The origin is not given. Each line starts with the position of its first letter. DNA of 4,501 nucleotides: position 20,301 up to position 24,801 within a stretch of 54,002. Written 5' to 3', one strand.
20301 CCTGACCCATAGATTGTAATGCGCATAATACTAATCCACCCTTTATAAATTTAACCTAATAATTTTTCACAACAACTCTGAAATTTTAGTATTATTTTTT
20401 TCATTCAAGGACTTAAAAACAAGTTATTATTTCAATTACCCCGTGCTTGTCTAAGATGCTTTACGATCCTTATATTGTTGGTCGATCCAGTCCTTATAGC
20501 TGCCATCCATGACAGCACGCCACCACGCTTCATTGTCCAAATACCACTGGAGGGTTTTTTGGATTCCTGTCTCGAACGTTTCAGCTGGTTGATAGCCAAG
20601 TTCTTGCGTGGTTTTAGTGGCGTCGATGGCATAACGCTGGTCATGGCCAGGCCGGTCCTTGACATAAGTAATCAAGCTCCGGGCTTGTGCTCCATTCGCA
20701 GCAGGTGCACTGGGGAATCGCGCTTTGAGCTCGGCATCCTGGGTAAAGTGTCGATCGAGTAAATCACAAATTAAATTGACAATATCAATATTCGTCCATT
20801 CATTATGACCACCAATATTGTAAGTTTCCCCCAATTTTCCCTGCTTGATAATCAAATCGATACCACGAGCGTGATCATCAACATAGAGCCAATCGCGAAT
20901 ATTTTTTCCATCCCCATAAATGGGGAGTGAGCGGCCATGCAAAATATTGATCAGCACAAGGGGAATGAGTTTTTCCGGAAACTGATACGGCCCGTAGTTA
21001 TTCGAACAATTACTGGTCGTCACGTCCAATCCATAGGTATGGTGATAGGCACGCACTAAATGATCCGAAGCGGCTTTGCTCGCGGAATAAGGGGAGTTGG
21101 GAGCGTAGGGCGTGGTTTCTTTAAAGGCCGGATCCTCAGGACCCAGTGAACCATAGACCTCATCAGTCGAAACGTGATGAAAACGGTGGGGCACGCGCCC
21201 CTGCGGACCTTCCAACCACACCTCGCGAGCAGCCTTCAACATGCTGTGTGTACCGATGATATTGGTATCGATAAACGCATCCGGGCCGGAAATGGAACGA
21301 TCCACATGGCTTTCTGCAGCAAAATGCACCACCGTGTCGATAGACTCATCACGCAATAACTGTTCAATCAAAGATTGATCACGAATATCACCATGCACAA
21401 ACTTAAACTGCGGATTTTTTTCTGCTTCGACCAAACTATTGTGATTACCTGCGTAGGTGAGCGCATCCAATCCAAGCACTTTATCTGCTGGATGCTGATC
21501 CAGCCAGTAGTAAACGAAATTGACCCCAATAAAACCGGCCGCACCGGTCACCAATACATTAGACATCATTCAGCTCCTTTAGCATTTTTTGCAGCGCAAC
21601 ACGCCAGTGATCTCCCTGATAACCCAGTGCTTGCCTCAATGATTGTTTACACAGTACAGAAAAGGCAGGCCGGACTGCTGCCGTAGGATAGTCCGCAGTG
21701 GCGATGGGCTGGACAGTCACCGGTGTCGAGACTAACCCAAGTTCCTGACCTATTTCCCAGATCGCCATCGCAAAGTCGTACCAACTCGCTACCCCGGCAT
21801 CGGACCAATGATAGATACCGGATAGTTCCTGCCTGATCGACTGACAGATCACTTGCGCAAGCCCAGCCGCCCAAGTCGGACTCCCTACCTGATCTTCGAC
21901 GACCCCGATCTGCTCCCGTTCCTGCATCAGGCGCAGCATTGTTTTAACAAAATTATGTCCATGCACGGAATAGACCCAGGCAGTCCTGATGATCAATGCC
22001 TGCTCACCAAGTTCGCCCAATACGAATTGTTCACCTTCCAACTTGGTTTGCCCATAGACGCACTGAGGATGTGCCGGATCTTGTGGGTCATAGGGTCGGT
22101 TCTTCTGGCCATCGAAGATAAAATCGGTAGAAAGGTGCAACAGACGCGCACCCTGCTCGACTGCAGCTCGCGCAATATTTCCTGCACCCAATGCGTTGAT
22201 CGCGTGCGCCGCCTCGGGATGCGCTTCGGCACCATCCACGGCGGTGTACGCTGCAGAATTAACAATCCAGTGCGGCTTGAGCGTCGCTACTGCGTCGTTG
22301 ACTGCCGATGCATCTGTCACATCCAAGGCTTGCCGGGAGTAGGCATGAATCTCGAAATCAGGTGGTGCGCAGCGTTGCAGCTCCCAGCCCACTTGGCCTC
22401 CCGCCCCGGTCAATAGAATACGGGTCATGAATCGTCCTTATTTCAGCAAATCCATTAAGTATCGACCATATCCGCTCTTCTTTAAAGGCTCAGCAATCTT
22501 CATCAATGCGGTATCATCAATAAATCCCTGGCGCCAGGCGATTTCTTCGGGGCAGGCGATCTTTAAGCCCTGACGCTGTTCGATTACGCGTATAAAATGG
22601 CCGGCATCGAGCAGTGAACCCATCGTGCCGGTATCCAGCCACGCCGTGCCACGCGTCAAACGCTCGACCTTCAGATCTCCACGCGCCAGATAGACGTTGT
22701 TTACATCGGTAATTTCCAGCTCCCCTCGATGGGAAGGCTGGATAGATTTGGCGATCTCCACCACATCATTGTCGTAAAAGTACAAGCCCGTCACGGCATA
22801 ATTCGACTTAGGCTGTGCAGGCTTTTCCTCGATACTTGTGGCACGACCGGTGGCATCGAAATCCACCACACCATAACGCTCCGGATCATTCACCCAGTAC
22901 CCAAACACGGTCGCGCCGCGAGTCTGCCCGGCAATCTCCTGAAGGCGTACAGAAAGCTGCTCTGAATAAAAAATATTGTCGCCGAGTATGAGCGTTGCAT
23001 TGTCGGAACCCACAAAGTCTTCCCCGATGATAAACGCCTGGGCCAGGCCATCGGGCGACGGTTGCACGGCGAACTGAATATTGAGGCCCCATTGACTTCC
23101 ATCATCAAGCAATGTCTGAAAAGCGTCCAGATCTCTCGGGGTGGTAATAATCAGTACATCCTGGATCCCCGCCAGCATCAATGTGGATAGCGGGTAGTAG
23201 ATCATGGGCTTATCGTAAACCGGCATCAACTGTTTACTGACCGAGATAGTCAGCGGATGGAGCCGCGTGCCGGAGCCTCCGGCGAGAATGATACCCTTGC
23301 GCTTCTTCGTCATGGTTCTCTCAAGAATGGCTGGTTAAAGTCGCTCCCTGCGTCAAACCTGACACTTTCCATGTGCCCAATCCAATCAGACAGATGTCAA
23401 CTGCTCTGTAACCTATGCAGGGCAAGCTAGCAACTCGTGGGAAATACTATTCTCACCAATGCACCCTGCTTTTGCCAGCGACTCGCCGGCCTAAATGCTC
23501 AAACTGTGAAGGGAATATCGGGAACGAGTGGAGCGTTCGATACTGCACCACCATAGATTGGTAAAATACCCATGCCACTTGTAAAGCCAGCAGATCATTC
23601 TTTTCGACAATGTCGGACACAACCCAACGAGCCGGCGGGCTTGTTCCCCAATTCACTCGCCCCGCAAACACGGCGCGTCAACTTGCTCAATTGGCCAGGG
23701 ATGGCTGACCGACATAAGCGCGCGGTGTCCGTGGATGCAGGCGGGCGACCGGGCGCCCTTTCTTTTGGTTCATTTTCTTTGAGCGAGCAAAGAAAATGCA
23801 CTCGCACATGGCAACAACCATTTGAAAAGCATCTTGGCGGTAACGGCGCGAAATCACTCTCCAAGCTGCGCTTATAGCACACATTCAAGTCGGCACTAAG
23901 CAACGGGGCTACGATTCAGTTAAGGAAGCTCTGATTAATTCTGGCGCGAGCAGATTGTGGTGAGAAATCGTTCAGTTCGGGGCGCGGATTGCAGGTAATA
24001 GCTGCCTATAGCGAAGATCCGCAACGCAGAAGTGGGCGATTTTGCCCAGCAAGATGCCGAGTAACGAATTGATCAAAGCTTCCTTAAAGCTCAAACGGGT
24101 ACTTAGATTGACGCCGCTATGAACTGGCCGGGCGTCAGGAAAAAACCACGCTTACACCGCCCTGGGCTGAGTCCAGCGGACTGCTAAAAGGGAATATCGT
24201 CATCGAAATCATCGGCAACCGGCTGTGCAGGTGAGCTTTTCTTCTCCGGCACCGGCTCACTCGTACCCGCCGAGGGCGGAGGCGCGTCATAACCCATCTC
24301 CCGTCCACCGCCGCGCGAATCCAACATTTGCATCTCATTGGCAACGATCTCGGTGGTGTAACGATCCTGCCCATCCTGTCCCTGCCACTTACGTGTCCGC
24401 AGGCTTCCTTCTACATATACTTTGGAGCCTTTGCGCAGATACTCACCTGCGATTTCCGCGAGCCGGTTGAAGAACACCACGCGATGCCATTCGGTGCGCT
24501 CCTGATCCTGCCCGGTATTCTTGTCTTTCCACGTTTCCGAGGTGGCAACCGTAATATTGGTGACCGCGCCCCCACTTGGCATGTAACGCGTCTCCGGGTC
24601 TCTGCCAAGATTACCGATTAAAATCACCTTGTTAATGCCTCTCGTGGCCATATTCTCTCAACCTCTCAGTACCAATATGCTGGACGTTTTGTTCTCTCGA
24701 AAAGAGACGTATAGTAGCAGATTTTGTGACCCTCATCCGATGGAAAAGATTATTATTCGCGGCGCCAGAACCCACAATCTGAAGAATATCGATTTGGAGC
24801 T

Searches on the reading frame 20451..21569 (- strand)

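Call 13: search_protein_families(library=pfam, proteins=[window:20451-21569:-], max_evalue=0.0001)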
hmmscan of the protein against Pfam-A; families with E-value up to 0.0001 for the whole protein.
window:20451-21569:- (372 aa): 7 families
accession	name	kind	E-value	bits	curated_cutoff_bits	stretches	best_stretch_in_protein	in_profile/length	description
PF16363.11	GDP_Man_Dehyd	-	9.9e-92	308.3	27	1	6-339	1-332/332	GDP-mannose 4,6 dehydratase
PF01370.27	Epimerase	-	2.2e-69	234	20.9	1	5-253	1-240/240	NAD dependent epimerase/dehydratase family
PF02719.21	Polysacc_synt_2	-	6.2e-13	49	20.2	1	5-117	1-118/293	Polysaccharide biosynthesis protein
PF07993.18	NAD_binding_4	-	6.6e-13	48.8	20.1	1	7-189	1-205/258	Male sterility protein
PF01073.25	3Beta_HSD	-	7.4e-13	48.6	22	1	6-234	1-222/280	3-beta hydroxysteroid dehydrogenase/isomerase family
PF04321.23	RmlD_sub_bind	-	1.6e-10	41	27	1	4-178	2-142/287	RmlD substrate binding domain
PF00106.31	adh_short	-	2.1e-06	27.8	26.6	0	4-126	2-131/195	short chain dehydrogenase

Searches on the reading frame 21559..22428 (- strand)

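Call 13: search_protein_families(library=pfam, proteins=[window:21559-22428:-], max_evalue=0.0001)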
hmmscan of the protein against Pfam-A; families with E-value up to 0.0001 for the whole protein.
window:21559-22428:- (289 aa): 4 families
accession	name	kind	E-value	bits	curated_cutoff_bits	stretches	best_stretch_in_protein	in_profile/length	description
PF04321.23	RmlD_sub_bind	-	7.6e-98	327.5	27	1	3-286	2-285/287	RmlD substrate binding domain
PF01370.27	Epimerase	-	3.2e-18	66.5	20.9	1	4-177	1-202/240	NAD dependent epimerase/dehydratase family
PF16363.11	GDP_Man_Dehyd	-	4.9e-12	46.4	27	1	33-136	57-164/332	GDP-mannose 4,6 dehydratase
PF02719.21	Polysacc_synt_2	-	2.5e-07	30.6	20.2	1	35-102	61-129/293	Polysaccharide biosynthesis protein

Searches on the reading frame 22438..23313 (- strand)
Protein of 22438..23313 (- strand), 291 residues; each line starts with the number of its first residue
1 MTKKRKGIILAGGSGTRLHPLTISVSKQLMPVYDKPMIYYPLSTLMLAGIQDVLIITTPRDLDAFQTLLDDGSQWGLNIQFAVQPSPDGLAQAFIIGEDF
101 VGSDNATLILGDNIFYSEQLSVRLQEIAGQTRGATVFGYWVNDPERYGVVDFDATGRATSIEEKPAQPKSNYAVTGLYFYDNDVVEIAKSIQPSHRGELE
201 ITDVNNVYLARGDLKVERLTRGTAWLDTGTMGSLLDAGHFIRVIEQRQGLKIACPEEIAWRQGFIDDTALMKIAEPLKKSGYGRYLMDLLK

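Call 13: search_protein_families(library=pfam, proteins=[window:22438-23313:-], max_evalue=0.0001)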
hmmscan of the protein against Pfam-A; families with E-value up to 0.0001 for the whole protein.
window:22438-23313:- (291 aa): 2 families
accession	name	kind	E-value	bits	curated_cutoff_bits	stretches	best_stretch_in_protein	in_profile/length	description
PF00483.29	NTP_transferase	-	3.2e-74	250.1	21.2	1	6-241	1-242/245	Nucleotidyl transferase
PF12804.13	NTP_transf_3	-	2.3e-09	38.1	27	1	7-137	1-120/160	MobA-like NTP transferase domain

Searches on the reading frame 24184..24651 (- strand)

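Call 13: search_protein_families(library=pfam, proteins=[window:24184-24651:-], max_evalue=0.0001)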
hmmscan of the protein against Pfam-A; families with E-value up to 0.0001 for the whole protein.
window:24184-24651:- (155 aa): 1 family
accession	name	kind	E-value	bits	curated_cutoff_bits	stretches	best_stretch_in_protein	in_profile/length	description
PF00436.31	SSB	-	1.7e-42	144.1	26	1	6-110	1-104/104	Single-strand binding protein family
